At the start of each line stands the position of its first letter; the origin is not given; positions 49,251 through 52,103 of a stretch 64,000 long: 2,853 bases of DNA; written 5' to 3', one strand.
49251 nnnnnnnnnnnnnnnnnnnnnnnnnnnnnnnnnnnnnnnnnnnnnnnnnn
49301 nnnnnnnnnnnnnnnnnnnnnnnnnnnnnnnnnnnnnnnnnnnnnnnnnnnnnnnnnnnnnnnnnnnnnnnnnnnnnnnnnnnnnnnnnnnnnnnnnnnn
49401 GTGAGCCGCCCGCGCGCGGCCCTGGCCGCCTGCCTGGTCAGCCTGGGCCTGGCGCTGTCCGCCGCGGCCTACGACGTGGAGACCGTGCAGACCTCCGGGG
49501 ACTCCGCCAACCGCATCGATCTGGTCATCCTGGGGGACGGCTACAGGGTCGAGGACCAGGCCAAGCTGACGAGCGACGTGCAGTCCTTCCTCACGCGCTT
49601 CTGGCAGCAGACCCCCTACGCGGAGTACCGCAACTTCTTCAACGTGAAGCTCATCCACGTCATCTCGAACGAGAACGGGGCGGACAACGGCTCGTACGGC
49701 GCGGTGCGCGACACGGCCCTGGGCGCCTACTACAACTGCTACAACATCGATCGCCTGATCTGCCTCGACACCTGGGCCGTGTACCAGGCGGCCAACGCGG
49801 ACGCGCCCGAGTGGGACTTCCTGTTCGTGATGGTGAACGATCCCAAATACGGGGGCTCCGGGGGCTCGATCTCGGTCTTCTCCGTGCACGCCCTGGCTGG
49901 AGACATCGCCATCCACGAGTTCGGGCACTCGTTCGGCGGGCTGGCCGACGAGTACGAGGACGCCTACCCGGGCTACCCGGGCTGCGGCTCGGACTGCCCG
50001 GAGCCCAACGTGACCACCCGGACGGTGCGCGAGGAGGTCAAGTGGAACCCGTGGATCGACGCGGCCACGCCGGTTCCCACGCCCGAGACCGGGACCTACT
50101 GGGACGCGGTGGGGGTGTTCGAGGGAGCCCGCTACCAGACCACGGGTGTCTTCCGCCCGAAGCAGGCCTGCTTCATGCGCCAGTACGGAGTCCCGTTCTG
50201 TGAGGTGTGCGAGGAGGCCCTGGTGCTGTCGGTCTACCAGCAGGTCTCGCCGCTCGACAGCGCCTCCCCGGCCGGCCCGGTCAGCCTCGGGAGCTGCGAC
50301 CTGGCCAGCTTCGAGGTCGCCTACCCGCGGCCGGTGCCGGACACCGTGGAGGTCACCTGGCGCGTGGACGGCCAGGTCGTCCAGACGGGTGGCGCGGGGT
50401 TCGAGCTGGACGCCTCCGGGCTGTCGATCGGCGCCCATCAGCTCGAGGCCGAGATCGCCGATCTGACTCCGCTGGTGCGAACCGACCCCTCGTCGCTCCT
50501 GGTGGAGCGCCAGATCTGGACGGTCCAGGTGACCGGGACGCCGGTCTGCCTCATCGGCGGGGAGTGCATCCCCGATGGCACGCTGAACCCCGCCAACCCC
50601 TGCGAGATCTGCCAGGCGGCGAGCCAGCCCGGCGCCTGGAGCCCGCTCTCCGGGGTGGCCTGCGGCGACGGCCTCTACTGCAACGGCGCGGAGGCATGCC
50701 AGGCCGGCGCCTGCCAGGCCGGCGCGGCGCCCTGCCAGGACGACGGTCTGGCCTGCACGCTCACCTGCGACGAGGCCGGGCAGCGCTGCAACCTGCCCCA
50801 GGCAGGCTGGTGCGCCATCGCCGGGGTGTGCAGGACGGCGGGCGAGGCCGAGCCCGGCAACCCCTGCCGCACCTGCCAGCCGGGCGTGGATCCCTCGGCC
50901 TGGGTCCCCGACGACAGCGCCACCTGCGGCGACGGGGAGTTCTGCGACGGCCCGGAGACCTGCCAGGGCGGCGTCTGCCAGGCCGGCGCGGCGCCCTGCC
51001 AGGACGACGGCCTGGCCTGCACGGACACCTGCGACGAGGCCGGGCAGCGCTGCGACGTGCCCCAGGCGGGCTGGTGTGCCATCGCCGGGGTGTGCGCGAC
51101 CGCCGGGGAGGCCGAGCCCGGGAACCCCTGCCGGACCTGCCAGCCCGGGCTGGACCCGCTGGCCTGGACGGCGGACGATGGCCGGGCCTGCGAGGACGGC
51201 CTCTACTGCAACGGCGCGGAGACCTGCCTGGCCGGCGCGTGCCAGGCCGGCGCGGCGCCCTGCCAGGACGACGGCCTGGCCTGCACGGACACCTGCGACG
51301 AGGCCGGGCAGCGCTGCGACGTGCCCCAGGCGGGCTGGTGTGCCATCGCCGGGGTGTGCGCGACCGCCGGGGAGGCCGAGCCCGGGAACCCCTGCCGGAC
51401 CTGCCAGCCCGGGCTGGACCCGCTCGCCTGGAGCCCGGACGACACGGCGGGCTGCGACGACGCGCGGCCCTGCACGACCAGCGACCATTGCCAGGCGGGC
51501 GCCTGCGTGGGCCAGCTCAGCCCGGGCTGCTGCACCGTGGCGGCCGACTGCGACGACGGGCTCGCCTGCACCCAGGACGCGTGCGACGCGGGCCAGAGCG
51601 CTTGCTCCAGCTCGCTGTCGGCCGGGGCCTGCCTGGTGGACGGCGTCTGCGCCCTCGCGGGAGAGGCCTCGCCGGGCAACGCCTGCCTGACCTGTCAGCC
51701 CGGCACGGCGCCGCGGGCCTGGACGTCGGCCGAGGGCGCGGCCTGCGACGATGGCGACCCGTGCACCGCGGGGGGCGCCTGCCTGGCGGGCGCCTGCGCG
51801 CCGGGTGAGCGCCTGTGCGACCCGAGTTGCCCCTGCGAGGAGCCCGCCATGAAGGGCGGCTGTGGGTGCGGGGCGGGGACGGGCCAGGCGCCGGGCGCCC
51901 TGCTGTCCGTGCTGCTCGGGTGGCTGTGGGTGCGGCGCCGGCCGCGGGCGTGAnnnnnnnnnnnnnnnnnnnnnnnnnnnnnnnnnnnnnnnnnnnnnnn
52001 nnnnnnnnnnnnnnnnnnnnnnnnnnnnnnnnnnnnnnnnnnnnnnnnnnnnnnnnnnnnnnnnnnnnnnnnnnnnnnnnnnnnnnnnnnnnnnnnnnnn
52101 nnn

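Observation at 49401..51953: M64 metallopeptidase with MYXO-CTERM and a very recent 264-bp in-frame tandem duplication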

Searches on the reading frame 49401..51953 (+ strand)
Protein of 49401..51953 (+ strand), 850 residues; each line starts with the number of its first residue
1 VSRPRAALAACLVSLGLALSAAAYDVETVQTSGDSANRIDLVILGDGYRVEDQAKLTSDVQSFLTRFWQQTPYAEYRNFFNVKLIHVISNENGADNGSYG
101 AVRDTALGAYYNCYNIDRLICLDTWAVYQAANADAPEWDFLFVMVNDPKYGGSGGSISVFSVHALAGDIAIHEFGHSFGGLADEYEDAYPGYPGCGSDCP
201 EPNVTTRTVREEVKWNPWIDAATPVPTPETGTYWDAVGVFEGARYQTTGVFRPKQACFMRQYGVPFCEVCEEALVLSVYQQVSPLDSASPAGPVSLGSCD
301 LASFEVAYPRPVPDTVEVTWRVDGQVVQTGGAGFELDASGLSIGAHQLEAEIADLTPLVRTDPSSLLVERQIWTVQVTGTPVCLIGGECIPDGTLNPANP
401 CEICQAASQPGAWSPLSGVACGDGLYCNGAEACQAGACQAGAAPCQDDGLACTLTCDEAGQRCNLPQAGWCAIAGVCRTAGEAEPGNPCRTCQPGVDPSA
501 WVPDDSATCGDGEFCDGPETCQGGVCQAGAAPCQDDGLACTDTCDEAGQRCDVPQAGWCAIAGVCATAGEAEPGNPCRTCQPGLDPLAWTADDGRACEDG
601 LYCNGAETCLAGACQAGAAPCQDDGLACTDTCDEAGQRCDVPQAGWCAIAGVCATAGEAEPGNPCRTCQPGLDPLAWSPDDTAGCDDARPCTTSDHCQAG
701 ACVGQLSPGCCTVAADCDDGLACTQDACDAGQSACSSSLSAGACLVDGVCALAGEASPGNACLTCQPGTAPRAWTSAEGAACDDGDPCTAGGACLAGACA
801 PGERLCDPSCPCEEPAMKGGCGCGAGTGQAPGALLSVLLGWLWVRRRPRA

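Call 5: search_protein_families(library=pfam, proteins=[window:49401-51953:+], max_evalue=1)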
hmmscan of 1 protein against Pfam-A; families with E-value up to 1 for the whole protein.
window:49401-51953:+ (850 aa): 3 families
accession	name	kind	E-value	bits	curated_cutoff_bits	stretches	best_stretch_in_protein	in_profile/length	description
PF09471.16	Peptidase_M64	-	1.1e-51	176.2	26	2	29-229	3-207/302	IgA Peptidase M64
PF10462.15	Peptidase_M66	-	0.44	9.9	20.6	1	149-179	174-205/306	Peptidase M66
PF13582.12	Reprolysin_3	-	0.48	11.4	22.4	0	150-179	93-119/123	Metallo-peptidase family M12B Reprolysin-like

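Call 6: search_protein_families(library=ncbifam, proteins=[window:49401-51953:+], max_evalue=1)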
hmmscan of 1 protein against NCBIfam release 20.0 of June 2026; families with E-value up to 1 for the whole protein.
window:49401-51953:+ (850 aa): 1 family
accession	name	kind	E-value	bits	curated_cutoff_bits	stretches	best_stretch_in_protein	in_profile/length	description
TIGR03901.2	MYXO-CTERM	domain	0.0091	16.4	20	1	819-847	2-32/34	MYXO-CTERM sorting domain-containing protein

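Call 11: find_homologous_proteins(query=window:49401-51950:+, max_evalue=0.00001)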
Query window:49401-51950:+ (850 aa): 1188 proteins with E <= 0.00001 among 8000 candidates; the best 120 are listed.
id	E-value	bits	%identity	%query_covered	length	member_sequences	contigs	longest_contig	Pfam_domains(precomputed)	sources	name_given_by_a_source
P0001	0.0e+0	1978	100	100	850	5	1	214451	PF09471.16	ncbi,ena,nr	ncbi:MAG TPA: M64 family metallopeptidase [Myxococcota bacterium]|nr:M64 family metallopeptidase [My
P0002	0.0e+0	1079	65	81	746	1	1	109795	PF09471.16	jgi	jgi:uncharacterized protein (TIGR03382 family)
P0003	2.6e-265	901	57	81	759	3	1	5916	PF09471.16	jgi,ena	-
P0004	7.2e-253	860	56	80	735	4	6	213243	PF09471.16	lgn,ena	-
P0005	6.2e-237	807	52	80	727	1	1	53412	PF09471.16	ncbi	-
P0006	1.8e-235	803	57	74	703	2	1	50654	PF09471.16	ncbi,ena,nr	ncbi:MAG: hypothetical protein GYA21_00405 [Myxococcales bacterium]|nr:hypothetical protein [Myxococ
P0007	4.4e-232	791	51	80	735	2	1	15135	PF09471.16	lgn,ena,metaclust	metaclust:\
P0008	7.5e-232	791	56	76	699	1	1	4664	PF09471.16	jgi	jgi:MYXO-CTERM domain-containing protein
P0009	4.0e-201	689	56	63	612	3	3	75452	PF09471.16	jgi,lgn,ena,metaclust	metaclust:\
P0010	8.9e-186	638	51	66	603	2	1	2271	PF09471.16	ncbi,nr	ncbi:MAG: hypothetical protein JRJ19_14650, partial [Deltaproteobacteria bacterium]|nr:hypothetical 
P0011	2.1e-175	604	56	57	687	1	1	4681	PF09471.16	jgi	jgi:MYXO-CTERM domain-containing protein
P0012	3.8e-140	487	57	42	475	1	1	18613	PF09471.16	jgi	jgi:hypothetical protein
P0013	3.7e-139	484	41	60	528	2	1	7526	PF09471.16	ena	-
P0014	5.6e-137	477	54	43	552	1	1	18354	PF09471.16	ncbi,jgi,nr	ncbi:MAG: hypothetical protein GXP49_11820 [Deltaproteobacteria bacterium]|nr:hypothetical protein [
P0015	6.4e-131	457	54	42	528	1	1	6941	PF09471.16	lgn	-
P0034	3.5e-110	388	50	43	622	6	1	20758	PF23981.2,PF09471.16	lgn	-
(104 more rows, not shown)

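Call 19: find_encoding_contigs(protein=P0002, flank=6000, max_places=3)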
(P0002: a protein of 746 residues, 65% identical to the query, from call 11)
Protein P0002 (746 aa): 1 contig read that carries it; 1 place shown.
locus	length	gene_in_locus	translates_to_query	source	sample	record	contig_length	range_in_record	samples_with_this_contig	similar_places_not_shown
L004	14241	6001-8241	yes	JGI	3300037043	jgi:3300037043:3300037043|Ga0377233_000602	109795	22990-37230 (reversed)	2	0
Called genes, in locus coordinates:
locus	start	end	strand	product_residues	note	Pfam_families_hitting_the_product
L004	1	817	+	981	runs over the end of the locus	PF08308:PEGA, PF13620:CarboxypepD_reg (faint), PF08308:PEGA, PF07715:Plug, PF00593:TonB_dep_Rec_b-barrel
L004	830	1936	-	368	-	PF02608:Bmp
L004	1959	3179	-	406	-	PF13433:Peripla_BP_5 (weak), PF13458:Peripla_BP_6, PF01094:ANF_receptor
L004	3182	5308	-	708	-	PF07715:Plug, PF00593:TonB_dep_Rec_b-barrel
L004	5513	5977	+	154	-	-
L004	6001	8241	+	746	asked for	PF09471:Peptidase_M64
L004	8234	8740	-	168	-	-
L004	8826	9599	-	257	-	PF00376:MerR, PF13411:MerR_1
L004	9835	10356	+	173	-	-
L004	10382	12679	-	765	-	PF02516:STT3, PF18079:AglB_L1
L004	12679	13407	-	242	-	PF13489:Methyltransf_23, PF02353:CMAS, PF13847:Methyltransf_31, PF08241:Methyltransf_11, PF08242:Methyltransf_12, PF13649:Methyltransf_25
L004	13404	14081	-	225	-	PF13489:Methyltransf_23, PF07021:MetW, PF13847:Methyltransf_31, PF08241:Methyltransf_11, PF08242:Methyltransf_12, PF13649:Methyltransf_25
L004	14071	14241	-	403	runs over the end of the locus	PF00535:Glycos_transf_2, PF13641:Glyco_tranf_2_3 (weak)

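Call 47: predict_structure(alignment_id=A2)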
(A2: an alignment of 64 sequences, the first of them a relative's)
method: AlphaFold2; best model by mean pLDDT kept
length: 850 residues; sequences in the alignment: 64
mean_pLDDT: 84.4   pTM: 0.58
mean pLDDT of the five models: 84.4, 81.1, 80.6, 80.6, 79.3
residues with pLDDT >= 90: 409; 70-90: 320; 50-70: 81; < 50: 40
segments of 3 or more residues with pLDDT < 50: 708-716, 811-833, 846-850
pLDDT, mean of each block of 10 residues (from residue 1): 69 72 91 98 98 98 98 98 98 97 97 96 98 98 98 97 97 98 93 92 98 98 98 98 96 98 97 98 98 97 98 98 98 96 96 98 97 97 93 93 92 91 83 89 79 83 82 83 79 85 72 62 63 70 70 79 80 79 81 68 75 73 83 81 90 91 89 90 74 75 61 51 68 66 85 84 86 81 73 74 62 37 32 54 49
secondary structure, 60 per line:
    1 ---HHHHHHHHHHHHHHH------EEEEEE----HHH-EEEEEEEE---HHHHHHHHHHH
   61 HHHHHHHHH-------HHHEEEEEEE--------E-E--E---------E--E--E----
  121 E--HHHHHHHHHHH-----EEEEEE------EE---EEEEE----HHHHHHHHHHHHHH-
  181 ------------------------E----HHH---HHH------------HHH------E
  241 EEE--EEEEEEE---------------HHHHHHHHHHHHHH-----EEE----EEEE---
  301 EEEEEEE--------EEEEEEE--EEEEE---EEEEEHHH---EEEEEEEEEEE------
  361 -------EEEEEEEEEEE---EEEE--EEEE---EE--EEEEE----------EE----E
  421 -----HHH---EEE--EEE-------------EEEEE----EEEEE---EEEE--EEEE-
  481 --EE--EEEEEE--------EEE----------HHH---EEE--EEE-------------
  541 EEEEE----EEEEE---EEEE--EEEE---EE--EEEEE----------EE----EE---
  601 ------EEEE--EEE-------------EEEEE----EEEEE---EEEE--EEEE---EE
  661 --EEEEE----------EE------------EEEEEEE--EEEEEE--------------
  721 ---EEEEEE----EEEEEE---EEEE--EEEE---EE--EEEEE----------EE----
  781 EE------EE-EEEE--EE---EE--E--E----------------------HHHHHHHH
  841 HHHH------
elements in order (helices of 4 or more, strands of 3 or more residues): H4-18 E25-30 E39-46 H50-69 E80-86 H124-134 E140-145 E157-161 H166-179 E240-243 E246-252 H268-281 E287-289 E294-297 E301-307 E316-322 E325-329 E333-337 E344-354 E368-378 E382-385 E388-391 E399-403 E432-434 E437-439 E453-457 E462-466 E470-473 E476-479 E487-492 E501-503 E520-522 E525-527 E541-545 E550-554 E558-561 E564-567 E575-579 E607-610 E613-615 E629-633 E638-642 E646-649 E652-655 E663-667 E692-698 E701-706 E724-729 E734-739 E743-746 E749-752 E760-764 E792-795 H833-844

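Call 51: fold_search(model_id=the predicted structure, library=pdb)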
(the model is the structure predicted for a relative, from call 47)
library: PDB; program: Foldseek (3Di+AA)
matches with E <= 10: 1840; with E <= 0.001: 22
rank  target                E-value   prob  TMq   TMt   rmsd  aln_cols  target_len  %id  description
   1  9qdi_A                1.1e-23  1.00  0.29  0.59   2.5       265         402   29  Crystal structure of BF3526 peptidase from Bacteroides fragilis in complex with a peptide (released 2025-07-16)
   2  9qdi_D                2.2e-23  1.00  0.29  0.59   2.7       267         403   28  Crystal structure of BF3526 peptidase from Bacteroides fragilis in complex with a peptide (released 2025-07-16)
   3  9qdi_G                2.2e-23  1.00  0.29  0.59   2.7       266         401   29  Crystal structure of BF3526 peptidase from Bacteroides fragilis in complex with a peptide (released 2025-07-16)
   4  4df9_E                3.6e-23  1.00  0.29  0.60   2.6       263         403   28  Crystal structure of a putative peptidase (BF3526) from Bacteroides fragilis NCTC 9343 at 2.17 A resolution (released 2012-02-15)
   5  9qdi_B                4.2e-23  1.00  0.29  0.60   2.7       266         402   29  Crystal structure of BF3526 peptidase from Bacteroides fragilis in complex with a peptide (released 2025-07-16)
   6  4df9_A                7.8e-23  1.00  0.29  0.59   2.5       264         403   28  Crystal structure of a putative peptidase (BF3526) from Bacteroides fragilis NCTC 9343 at 2.17 A resolution (released 2012-02-15)
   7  9qdi_E                8.2e-23  1.00  0.29  0.59   2.8       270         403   28  Crystal structure of BF3526 peptidase from Bacteroides fragilis in complex with a peptide (released 2025-07-16)
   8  4df9_C                1.2e-22  1.00  0.28  0.58   2.8       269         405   28  Crystal structure of a putative peptidase (BF3526) from Bacteroides fragilis NCTC 9343 at 2.17 A resolution (released 2012-02-15)
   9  9qdi_C                1.5e-22  1.00  0.29  0.58   2.8       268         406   28  Crystal structure of BF3526 peptidase from Bacteroides fragilis in complex with a peptide (released 2025-07-16)
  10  4df9_D                1.9e-22  1.00  0.29  0.59   2.6       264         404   29  Crystal structure of a putative peptidase (BF3526) from Bacteroides fragilis NCTC 9343 at 2.17 A resolution (released 2012-02-15)
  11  4df9_F                6.9e-22  1.00  0.29  0.59   2.6       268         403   29  Crystal structure of a putative peptidase (BF3526) from Bacteroides fragilis NCTC 9343 at 2.17 A resolution (released 2012-02-15)
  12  3p1v_A                7.3e-22  1.00  0.28  0.58   2.4       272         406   26  Crystal structure of a metallo-endopeptidases (BACOVA_00663) from Bacteroides ovatus at 1.93 A resolution (released 2010-10-27)
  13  3p1v_B                1.4e-21  1.00  0.28  0.58   2.4       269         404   27  Crystal structure of a metallo-endopeptidases (BACOVA_00663) from Bacteroides ovatus at 1.93 A resolution (released 2010-10-27)
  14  9qdh                  5.1e-14  1.00  0.25  0.38  13.5       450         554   15  Crystal structure of IgA protease (323-878) from Thomasclavelia ramosa (released 2025-07-16)
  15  9i4z                  6.1e-14  1.00  0.24  0.37  14.8       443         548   16  Crystal structure of Thomasclavelia ramosa IgA peptidase (IgAse) active site mutant (E330-N876) (released 2025-06-25)
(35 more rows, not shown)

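Call 55: find_encoding_contigs(protein=P0001, flank=2000, max_places=5)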
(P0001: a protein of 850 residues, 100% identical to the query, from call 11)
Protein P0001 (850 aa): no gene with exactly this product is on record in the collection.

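Call 70: search_protein_families(library=pfam, proteins=[P0034, P0011], max_evalue=0.01)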
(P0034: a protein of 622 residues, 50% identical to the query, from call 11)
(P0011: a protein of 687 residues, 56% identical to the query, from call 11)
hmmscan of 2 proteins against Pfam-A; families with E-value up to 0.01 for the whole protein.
P0034 (622 aa): 2 families
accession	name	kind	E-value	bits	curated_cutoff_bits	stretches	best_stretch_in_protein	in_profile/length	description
PF09471.16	Peptidase_M64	-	1.4e-50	172.6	26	2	30-234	3-206/302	IgA Peptidase M64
PF23981.1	DUF7305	-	4.1e-06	27.3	27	1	502-566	39-102/185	Domain of unknown function (DUF7305)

P0011 (687 aa): 1 family
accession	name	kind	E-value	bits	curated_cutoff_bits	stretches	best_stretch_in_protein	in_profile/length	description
PF09471.16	Peptidase_M64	-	6.5e-52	177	26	2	163-362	3-206/302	IgA Peptidase M64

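Call 72: find_encoding_contigs(protein=P0004, flank=3000, max_places=2)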
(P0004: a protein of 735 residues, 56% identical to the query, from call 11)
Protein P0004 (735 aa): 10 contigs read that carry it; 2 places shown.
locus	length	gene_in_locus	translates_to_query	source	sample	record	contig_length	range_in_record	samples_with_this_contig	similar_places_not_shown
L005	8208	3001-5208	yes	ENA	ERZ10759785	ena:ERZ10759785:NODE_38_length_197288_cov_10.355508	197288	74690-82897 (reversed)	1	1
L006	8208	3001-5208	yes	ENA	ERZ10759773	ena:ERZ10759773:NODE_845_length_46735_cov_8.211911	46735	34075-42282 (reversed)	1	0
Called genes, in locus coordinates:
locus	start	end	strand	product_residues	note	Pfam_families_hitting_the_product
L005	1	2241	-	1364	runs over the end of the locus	PF00069:Pkinase, PF07714:PK_Tyr_Ser-Thr, PF25391:WD40_Gbeta, PF23381:Beta-prop_IFT122_1st, PF23414:Beta-prop_EML_2, PF24807:WD40_CDC20-Fz, PF24814:WD40_Prp19, PF24817:WD40_WDHD1_1st, +81 more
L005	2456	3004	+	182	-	-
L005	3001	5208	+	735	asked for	PF09471:Peptidase_M64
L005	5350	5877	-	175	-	-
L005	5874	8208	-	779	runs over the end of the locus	-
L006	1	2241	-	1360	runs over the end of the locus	PF00069:Pkinase, PF07714:PK_Tyr_Ser-Thr, PF23381:Beta-prop_IFT122_1st, PF23414:Beta-prop_EML_2, PF24814:WD40_Prp19, PF25172:Beta-prop_WDR3_2nd, PF25173:Beta-prop_WDR3_1st, PF25175:Beta-prop_WDR5, +80 more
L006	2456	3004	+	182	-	-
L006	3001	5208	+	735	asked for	PF09471:Peptidase_M64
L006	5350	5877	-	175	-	-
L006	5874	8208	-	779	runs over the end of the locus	-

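Call 73: find_encoding_contigs(protein=P0003, flank=3000, max_places=2)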
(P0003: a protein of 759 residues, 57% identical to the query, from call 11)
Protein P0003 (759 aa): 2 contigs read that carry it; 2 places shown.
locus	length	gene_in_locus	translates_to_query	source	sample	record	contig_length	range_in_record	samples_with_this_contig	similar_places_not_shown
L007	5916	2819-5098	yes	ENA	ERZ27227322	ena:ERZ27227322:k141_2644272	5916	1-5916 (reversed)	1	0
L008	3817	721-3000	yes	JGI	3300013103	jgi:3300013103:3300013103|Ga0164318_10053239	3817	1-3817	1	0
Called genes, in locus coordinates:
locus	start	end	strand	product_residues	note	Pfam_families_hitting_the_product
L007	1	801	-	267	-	?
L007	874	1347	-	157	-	-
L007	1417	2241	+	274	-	-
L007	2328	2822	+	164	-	-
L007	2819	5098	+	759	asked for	PF09471:Peptidase_M64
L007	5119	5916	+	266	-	?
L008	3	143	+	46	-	?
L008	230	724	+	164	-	-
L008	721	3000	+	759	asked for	PF09471:Peptidase_M64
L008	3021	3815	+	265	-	?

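Call 74: find_encoding_contigs(protein=P0008, flank=3000, max_places=2)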
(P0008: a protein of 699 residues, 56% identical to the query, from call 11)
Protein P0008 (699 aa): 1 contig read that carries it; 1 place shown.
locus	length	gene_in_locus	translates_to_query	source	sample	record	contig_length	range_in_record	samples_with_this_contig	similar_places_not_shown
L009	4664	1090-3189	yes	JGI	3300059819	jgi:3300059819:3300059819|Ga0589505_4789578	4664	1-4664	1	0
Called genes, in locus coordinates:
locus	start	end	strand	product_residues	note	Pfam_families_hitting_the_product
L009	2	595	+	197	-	?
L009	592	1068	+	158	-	PF09471:Peptidase_M64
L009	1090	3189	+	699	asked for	PF09471:Peptidase_M64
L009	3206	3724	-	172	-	-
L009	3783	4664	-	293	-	?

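Call 82: list_cluster_members(proteins=[P0001])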
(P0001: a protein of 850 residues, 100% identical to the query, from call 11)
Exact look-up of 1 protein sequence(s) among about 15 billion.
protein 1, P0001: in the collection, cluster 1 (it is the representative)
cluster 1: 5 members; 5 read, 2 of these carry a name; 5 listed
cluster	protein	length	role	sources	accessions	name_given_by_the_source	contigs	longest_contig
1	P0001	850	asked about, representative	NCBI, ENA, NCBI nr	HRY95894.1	MAG TPA: M64 family metallopeptidase [Myxococcota bacterium] | M64 family metallopeptidase [Myxococcota bacterium]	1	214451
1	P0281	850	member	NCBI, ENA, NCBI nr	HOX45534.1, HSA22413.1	MAG TPA: M64 family metallopeptidase [Myxococcota bacterium] | M64 family metallopeptidase [Myxococcota bacterium]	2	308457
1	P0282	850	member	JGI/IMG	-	-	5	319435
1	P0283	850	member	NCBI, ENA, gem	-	-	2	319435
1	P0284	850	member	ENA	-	-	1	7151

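Call 84: find_encoding_contigs(protein=P0282, flank=1500, max_places=8)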
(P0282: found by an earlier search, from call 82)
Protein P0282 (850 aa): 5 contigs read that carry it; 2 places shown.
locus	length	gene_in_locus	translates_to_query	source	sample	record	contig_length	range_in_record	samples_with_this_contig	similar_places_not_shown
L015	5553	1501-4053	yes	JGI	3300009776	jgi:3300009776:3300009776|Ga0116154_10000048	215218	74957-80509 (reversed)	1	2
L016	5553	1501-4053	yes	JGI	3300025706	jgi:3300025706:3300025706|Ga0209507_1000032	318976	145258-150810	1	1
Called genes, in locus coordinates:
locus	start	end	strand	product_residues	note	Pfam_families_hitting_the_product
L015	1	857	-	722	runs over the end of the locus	PF07715:Plug, PF00593:TonB_dep_Rec_b-barrel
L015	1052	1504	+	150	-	-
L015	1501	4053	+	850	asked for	PF09471:Peptidase_M64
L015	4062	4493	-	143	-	-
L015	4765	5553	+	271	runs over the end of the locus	PF08242:Methyltransf_12 (weak)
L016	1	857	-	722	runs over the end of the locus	PF07715:Plug, PF00593:TonB_dep_Rec_b-barrel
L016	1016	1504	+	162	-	-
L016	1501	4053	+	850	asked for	PF09471:Peptidase_M64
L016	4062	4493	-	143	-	-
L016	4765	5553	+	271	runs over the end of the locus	PF08242:Methyltransf_12 (weak)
